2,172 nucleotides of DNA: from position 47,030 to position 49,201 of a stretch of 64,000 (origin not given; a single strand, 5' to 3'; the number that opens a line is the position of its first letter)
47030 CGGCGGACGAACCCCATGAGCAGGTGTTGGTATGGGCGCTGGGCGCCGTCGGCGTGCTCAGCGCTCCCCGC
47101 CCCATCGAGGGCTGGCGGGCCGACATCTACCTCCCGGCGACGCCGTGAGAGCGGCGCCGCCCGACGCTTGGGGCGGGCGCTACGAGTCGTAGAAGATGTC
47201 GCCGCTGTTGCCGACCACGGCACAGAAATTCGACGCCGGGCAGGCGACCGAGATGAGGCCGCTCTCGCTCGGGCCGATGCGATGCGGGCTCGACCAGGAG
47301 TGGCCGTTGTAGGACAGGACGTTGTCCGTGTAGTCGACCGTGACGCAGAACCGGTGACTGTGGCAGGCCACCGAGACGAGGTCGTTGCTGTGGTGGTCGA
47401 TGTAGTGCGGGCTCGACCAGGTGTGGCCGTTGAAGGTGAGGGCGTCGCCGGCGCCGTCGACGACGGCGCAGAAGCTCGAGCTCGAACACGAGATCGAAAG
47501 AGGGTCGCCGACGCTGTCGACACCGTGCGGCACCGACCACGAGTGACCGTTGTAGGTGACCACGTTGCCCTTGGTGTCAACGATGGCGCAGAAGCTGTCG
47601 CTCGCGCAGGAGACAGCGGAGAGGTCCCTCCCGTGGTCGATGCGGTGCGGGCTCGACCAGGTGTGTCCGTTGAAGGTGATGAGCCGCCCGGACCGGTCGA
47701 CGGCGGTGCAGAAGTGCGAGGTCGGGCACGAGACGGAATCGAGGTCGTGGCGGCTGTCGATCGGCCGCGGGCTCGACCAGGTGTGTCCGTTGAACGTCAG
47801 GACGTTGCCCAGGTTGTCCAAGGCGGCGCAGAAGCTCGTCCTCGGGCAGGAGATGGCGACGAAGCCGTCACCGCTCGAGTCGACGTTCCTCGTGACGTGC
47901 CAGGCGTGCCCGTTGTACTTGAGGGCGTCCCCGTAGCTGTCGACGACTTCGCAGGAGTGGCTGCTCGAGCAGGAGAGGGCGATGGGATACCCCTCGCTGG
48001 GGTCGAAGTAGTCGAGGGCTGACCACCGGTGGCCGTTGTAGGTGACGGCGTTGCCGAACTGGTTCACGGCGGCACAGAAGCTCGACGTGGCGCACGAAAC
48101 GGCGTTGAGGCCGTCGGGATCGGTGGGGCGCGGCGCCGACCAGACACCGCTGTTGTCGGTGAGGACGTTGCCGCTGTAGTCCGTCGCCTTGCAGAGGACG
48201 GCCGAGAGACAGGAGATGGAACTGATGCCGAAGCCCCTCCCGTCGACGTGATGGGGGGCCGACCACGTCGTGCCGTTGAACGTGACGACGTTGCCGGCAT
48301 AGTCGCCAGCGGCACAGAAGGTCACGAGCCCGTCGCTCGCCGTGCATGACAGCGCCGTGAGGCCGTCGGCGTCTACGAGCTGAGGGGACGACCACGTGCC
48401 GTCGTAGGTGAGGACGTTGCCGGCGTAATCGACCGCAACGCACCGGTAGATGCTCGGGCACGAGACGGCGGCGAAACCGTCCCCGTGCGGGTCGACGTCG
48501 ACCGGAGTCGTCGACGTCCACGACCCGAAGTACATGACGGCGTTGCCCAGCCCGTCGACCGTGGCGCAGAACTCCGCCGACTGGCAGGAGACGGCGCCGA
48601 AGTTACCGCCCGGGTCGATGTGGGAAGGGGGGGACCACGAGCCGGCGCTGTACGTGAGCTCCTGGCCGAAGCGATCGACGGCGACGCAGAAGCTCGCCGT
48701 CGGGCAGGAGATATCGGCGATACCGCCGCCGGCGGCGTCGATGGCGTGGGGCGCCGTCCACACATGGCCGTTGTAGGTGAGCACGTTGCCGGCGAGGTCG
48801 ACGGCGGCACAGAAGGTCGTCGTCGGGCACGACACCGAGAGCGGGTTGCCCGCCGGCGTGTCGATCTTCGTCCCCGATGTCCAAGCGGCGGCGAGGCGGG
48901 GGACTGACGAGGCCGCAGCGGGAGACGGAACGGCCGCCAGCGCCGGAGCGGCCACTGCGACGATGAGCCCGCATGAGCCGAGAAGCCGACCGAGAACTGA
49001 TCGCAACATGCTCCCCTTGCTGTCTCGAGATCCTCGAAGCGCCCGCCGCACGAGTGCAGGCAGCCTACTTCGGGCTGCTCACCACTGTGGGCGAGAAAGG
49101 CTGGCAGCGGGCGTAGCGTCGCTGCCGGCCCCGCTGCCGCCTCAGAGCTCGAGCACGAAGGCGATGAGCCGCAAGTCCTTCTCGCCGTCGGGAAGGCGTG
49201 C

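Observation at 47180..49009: Secreted protein made of 14 tandem ~40-aa repeats, each with a conserved cysteine pair; repeat family not recognised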

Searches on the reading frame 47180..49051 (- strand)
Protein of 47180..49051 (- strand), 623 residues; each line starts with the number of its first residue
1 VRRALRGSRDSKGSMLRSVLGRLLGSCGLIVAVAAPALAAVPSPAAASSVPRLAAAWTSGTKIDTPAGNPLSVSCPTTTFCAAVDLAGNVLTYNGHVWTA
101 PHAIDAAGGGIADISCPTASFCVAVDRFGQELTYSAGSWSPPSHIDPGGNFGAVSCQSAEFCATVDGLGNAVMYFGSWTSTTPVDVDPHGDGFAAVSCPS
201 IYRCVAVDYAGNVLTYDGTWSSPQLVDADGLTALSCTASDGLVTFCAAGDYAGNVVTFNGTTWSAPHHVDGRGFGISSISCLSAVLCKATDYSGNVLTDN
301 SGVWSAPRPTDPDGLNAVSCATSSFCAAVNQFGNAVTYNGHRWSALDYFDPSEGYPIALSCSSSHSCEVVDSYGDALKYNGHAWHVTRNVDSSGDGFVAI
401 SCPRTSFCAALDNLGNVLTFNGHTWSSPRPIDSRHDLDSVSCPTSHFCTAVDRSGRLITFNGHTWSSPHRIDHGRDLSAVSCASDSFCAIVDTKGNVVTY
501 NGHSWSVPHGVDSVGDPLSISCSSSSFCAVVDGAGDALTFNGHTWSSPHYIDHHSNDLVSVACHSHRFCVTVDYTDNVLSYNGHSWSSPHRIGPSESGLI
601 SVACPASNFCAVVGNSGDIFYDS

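Call 3: search_protein_families(library=pfam, proteins=[window:47180-49009:-], max_evalue=10)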
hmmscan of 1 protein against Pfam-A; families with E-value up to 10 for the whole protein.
window:47180-49009:- (609 aa): 3 families
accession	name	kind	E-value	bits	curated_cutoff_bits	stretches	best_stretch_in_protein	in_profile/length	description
PF02839.19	CBM_5_12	-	1.3e-09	38.4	26.2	3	479-495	9-27/44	Carbohydrate-binding module family 5/12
PF23335.1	Beta-prop_IFT80_2nd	-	0.00014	21.1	27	1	524-577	57-110/287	IFT80 second beta-propeller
PF11824.13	DUF3344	-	0.2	11.7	27.2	1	228-264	205-241/275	Protein of unknown function (DUF3344)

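Call 4: search_protein_families(library=ncbifam, proteins=[window:47180-49009:-], max_evalue=10)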
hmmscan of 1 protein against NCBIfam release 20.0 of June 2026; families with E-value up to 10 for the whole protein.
window:47180-49009:- (609 aa): 1 family
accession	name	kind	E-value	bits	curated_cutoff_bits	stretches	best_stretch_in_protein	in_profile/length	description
NF002250.0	PRK01170.1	subfamily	0.097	12.1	489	0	106-128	234-257/322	bifunctional pantetheine-phosphate adenylyltransferase/NTP phosphatase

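Call 6: search_solved_structures(query=window:47180-49009:-, max_evalue=10, show_alignments=3)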
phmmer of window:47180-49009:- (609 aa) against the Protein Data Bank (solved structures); distinct sequences matched with E-value up to 10: 4.
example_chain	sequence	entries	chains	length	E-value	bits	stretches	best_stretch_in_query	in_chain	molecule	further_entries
6f2d_F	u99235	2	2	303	0.32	12.8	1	403-450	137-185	Flagellar biosynthetic protein FliR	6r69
36hu_F1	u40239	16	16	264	0.33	12.8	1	403-450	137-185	Flagellar biosynthetic protein FliR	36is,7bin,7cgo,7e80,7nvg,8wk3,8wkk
9k29_F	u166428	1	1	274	0.35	12.7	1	403-450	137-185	Flagellar biosynthetic protein FliR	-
9ya3_H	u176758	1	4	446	0.48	12.2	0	427-486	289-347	TLAP2 (thioredoxin-like associated protein), TGME49_232130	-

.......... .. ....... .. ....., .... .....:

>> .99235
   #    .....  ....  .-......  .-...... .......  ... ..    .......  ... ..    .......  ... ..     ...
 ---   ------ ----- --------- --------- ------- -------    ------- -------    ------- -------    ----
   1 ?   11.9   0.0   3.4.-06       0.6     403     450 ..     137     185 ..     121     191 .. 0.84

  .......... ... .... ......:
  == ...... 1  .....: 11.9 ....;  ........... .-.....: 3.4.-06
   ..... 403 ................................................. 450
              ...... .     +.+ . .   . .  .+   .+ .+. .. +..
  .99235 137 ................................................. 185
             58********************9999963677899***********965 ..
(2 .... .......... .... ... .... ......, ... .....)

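Call 7: find_homologous_proteins(query=window:47180-49009:-, max_evalue=0.001)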
Query window:47180-49009:- (609 aa): 4110 proteins with E <= 0.001 among 8000 candidates; the best 120 are listed.
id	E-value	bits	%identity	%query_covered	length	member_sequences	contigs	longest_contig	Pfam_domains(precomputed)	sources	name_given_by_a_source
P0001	6.8e-189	648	44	93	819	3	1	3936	PF02839.20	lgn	-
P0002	3.2e-158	546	37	100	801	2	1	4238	PF01833.31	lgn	-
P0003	3.1e-156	540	36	87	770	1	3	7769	-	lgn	-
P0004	1.2e-150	521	33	85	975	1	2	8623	-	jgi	jgi:hypothetical protein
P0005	2.9e-149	517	45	82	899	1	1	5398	PF14930.13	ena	-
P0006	3.8e-146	507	46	91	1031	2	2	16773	PF23335.2,PF16640.12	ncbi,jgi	ncbi:MAG: Ig-like domain-containing protein [Acidimicrobiales bacterium]|jgi:uncharacterized Fe-S cl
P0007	2.2e-143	497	44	94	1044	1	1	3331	PF05124.18,PF00041.28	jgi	jgi:hypothetical protein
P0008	8.3e-142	492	45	77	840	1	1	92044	PF14930.13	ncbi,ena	-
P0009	6.1e-137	476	35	93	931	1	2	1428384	PF01833.31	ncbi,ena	-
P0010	1.2e-135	472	34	88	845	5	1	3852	PF01833.31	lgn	-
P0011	2.6e-135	471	37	97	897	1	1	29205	PF23197.2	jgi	jgi:hypothetical protein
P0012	3.8e-134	467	44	92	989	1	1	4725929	-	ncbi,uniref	ncbi:hypothetical protein [Flexivirga alba]|uniref:Uncharacterized protein n=1 Tax=Flexivirga alba T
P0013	2.0e-132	461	42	99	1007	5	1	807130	PF23335.2,PF00041.28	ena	-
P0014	5.2e-132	460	40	94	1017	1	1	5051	PF01833.31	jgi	jgi:hypothetical protein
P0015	5.4e-132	460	37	92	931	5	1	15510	PF01833.31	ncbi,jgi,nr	ncbi:MAG TPA: IPT/TIG domain-containing protein [Acidimicrobiales bacterium]|nr:IPT/TIG domain-conta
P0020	7.0e-127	443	36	98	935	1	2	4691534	PF01833.31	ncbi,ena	-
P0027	1.2e-121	426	40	86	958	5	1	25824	PF00704.35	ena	-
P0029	5.5e-121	423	39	91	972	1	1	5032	PF19193.7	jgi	jgi:hypothetical protein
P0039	3.0e-115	404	37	90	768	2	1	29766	PF19193.7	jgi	jgi:hypothetical protein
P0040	5.2e-115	404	36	91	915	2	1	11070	PF19193.7,PF16640.12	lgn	-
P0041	7.0e-115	403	39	93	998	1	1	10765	-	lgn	-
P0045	3.2e-114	401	35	86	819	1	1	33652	-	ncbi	-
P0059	3.4e-111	391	37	89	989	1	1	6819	PF19193.7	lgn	-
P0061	2.8e-110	388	48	67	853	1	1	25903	PF19193.7,PF23335.2,PF16640.12,PF00041.28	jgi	jgi:hypothetical protein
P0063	4.2e-110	387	37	93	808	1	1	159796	-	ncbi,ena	-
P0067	2.8e-108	381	38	93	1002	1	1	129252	PF19193.7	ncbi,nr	ncbi:MAG TPA: hypothetical protein VFI30_05130 [Nocardioidaceae bacterium]|nr:hypothetical protein [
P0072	1.8e-107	379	40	71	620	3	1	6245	PF19193.7,PF18705.8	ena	-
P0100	1.5e-100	356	46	52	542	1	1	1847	PF19193.7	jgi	-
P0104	6.2e-100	354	38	87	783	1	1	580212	-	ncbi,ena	-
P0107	3.6e-99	351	45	45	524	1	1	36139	PF19193.7,PF16640.12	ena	-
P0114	7.4e-97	344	37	91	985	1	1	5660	PF19193.7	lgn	-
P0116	1.1e-96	343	38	100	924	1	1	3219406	PF19193.7,PF01833.31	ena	-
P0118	1.2e-96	343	31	94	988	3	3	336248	PF19193.7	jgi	-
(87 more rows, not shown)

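Call 9: find_encoding_contigs(protein=window:47180-49051:-, flank=3000, max_places=3)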
Protein window:47180-49051:- (623 aa): no gene with exactly this product is on record in the collection.

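Call 17: predict_structure(alignment_id=A1)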
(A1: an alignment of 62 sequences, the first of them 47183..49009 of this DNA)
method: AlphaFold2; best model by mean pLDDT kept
length: 609 residues; sequences in the alignment: 62
mean_pLDDT: 90.9   pTM: 0.80
mean pLDDT of the five models: 90.9, 90.4, 90.0, 89.5, 89.3
residues with pLDDT >= 90: 483; 70-90: 74; 50-70: 18; < 50: 34
segments of 3 or more residues with pLDDT < 50: 1-34
pLDDT, mean of each block of 10 residues (from residue 1): 43 42 43 52 87 84 98 95 92 88 98 96 96 91 98 96 96 87 96 97 96 97 92 98 97 93 97 97 96 92 97 94 96 78 96 94 93 85 95 97 97 96 96 97 97 93 96 97 96 91 94 97 97 94 93 97 96 92 90 96 90
secondary structure, 60 per line:
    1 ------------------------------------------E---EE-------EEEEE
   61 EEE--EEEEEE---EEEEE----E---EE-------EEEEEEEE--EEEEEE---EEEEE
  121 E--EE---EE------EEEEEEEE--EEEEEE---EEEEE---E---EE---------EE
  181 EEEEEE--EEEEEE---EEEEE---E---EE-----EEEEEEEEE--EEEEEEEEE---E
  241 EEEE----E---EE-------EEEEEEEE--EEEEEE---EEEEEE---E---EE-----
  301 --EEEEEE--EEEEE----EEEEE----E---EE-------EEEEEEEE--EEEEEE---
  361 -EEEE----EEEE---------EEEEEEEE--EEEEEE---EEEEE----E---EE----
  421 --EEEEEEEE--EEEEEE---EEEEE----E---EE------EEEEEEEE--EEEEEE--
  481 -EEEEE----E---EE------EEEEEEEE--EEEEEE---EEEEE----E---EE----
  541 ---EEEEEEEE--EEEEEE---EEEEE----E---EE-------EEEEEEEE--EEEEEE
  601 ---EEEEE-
elements in order: E56-63 E66-71 E75-79 E97-104 E107-112 E116-121 E137-144 E147-152 E156-160 E179-186 E189-194 E198-202 E217-225 E228-236 E240-244 E262-269 E272-277 E281-286 E303-308 E311-315 E320-324 E342-349 E352-357 E362-365 E370-373 E383-390 E393-398 E402-406 E423-430 E433-438 E442-446 E463-470 E473-478 E482-486 E503-510 E513-518 E522-526 E544-551 E554-559 E563-567 E585-592 E595-600 E604-608

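Call 20: fold_search(model_id=the predicted structure, library=pdb)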
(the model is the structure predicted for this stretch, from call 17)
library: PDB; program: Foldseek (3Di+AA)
matches with E <= 10: 1995; with E <= 0.001: 1915
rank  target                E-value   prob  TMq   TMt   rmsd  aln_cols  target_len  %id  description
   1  1nr0                  1.4e-22  1.00  0.52  0.52   8.9       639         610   11  Two Seven-Bladed Beta-Propeller Domains Revealed By The Structure Of A C. elegans Homologue Of Yeast Actin Interacting P (released 2003-07-01)
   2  5h3t_A                7.7e-22  1.00  0.48  0.45  10.0       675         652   10  m7G cap bound to GEMIN5-WD (released 2016-12-28)
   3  5i2t                  8.6e-22  1.00  0.46  0.46  10.1       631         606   11  Domain characterization of the WD protein Pwp2 and their relevance in ribosome biogenesis (released 2017-06-21)
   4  9n6v_LT               1.3e-21  1.00  0.63  0.46   7.3       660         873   12  SSU processome maturation and disassembly, State A (released 2025-11-05)
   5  9n73_LO               1.9e-21  1.00  0.53  0.44   8.6       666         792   10  SSU processome maturation and disassembly, State G (released 2025-10-29)
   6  4nsx                  2.7e-21  1.00  0.62  0.60   6.6       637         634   11  Crystal Structure of the Utp21 tandem WD Domain (released 2014-02-19)
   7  7mq8_LT               3.4e-21  1.00  0.60  0.45   7.6       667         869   11  Cryo-EM structure of the human SSU processome, state pre-A1 (released 2021-09-22)
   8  9g33_UU               3.6e-21  1.00  0.62  0.47   7.4       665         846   11  Stalled 90S - Utp23-Krr1-deltaC3 (released 2025-06-18)
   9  6zqa_UU               4.7e-21  1.00  0.61  0.47   7.3       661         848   10  Cryo-EM structure of the 90S pre-ribosome from Saccharomyces cerevisiae, state A (Poly-Ala) (released 2020-09-23)
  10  7mqa_LT               5.8e-21  1.00  0.58  0.44   7.8       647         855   11  Cryo-EM structure of the human SSU processome, state post-A1 (released 2021-09-22)
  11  8g2z_0U               6.7e-21  1.00  0.53  0.53   8.8       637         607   10  48-nm doublet microtubule from Tetrahymena thermophila strain CU428 (released 2023-06-14)
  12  2ymu_A                7.1e-21  1.00  0.52  0.54   8.8       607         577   10  Structure of a highly repetitive propeller structure (released 2012-10-17)
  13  7mq8_LO               1.1e-20  1.00  0.58  0.44   8.0       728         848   10  Cryo-EM structure of the human SSU processome, state pre-A1 (released 2021-09-22)
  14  9n77_LT               1.1e-20  1.00  0.61  0.46   7.3       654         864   11  SSU processome maturation and disassembly, State K (released 2025-11-05)
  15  5h3t_C                1.7e-20  1.00  0.46  0.43  10.1       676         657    9  m7G cap bound to GEMIN5-WD (released 2016-12-28)
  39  5h3t_D                2.0e-19  1.00  0.47  0.44  10.0       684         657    9  m7G cap bound to GEMIN5-WD (released 2016-12-28)
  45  5h3t_B                2.5e-19  1.00  0.48  0.46   9.5       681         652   10  m7G cap bound to GEMIN5-WD (released 2016-12-28)
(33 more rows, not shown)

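Call 29: search_protein_families(library=pfam, proteins=[P0027, P0012, P0007, P0004, P0006, P0013, P0009, P0010, P0041, P0045], max_evalue=0.01)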
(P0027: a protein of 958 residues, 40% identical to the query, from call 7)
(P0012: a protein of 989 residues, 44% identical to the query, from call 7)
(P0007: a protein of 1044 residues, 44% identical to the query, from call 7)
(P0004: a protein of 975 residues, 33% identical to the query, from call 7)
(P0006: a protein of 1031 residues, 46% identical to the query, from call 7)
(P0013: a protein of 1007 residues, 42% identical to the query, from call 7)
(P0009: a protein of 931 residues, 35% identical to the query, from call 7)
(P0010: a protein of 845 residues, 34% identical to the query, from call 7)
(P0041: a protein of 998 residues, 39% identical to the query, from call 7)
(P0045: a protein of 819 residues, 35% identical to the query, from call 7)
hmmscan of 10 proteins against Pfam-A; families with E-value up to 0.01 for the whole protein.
P0027 (958 aa): 2 families
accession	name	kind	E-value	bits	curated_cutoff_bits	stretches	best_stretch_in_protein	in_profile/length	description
PF00704.34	Glyco_hydro_18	-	1.7e-05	25.1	29.6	1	54-248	5-195/317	Glycosyl hydrolases family 18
PF18582.6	HZS_alpha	-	0.0044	18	26.6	0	806-838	51-83/98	Hydrazine synthase alpha subunit middle domain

P0012 (989 aa): 0 families

P0007 (1044 aa): 4 families
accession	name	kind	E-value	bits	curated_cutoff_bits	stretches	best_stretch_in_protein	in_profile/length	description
PF00041.27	fn3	-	3.7e-07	30.7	25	1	390-470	1-71/84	Fibronectin type III domain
PF05124.17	S_layer_C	-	2.1e-06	27.9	23.9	0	83-124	111-151/177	S-layer like family, outer domain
PF21765.4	CUB_A2MG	-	0.00019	22.2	27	0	360-390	30-60/62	A2MG, CUB domain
PF16656.11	Pur_ac_phosph_N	-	0.0015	19.5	30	1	399-468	10-81/93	Purple acid Phosphatase, N-terminal domain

P0004 (975 aa): 1 family
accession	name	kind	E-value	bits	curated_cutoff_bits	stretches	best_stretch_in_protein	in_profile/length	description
PF19193.6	Tectonin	-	0.00029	20.8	30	0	722-808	12-98/216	Tectonin domain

P0006 (1031 aa): 3 families
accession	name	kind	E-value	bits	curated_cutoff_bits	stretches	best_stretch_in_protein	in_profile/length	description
PF16640.11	Big_3_5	-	6e-41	139.3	35.5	4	639-730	2-87/88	Bacterial Ig-like domain (group 3)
PF23335.1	Beta-prop_IFT80_2nd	-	5.8e-07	29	27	0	214-269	56-112/287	IFT80 second beta-propeller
PF10983.13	DUF2793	-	0.0012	19.1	27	0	406-424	68-86/87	Protein of unknown function (DUF2793)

P0013 (1007 aa): 3 families
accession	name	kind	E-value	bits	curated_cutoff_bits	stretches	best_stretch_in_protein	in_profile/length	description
PF00041.27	fn3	-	1e-13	51.8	25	1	864-941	5-82/84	Fibronectin type III domain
PF23335.1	Beta-prop_IFT80_2nd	-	1.5e-05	24.3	27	0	480-549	55-125/287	IFT80 second beta-propeller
PF02839.19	CBM_5_12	-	0.00045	20.6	26.2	0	520-532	10-22/44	Carbohydrate-binding module family 5/12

P0009 (931 aa): 2 families
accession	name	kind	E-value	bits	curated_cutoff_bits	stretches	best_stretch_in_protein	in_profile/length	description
PF01833.30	TIG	-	1.7e-18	66.8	20.9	2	628-708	3-84/84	IPT/TIG domain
PF19755.4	DUF6242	-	0.0054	17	29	0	367-431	38-105/217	Domain of unknown function (DUF6242)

P0010 (845 aa): 2 families
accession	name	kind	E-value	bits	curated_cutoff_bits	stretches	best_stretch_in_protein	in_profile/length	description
PF01833.30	TIG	-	1.6e-29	102.1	20.9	3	109-190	1-83/84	IPT/TIG domain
PF19193.6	Tectonin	-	0.00055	19.9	30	0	511-659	13-154/216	Tectonin domain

P0041 (998 aa): 0 families

P0045 (819 aa): 2 families
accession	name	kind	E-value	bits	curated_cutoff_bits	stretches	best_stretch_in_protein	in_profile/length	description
PF02839.19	CBM_5_12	-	0.00075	19.9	26.2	0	555-567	10-22/44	Carbohydrate-binding module family 5/12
PF22352.2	K319L-like_PKD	-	0.008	16.6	27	0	195-232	48-83/84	K319L-like, PKD domain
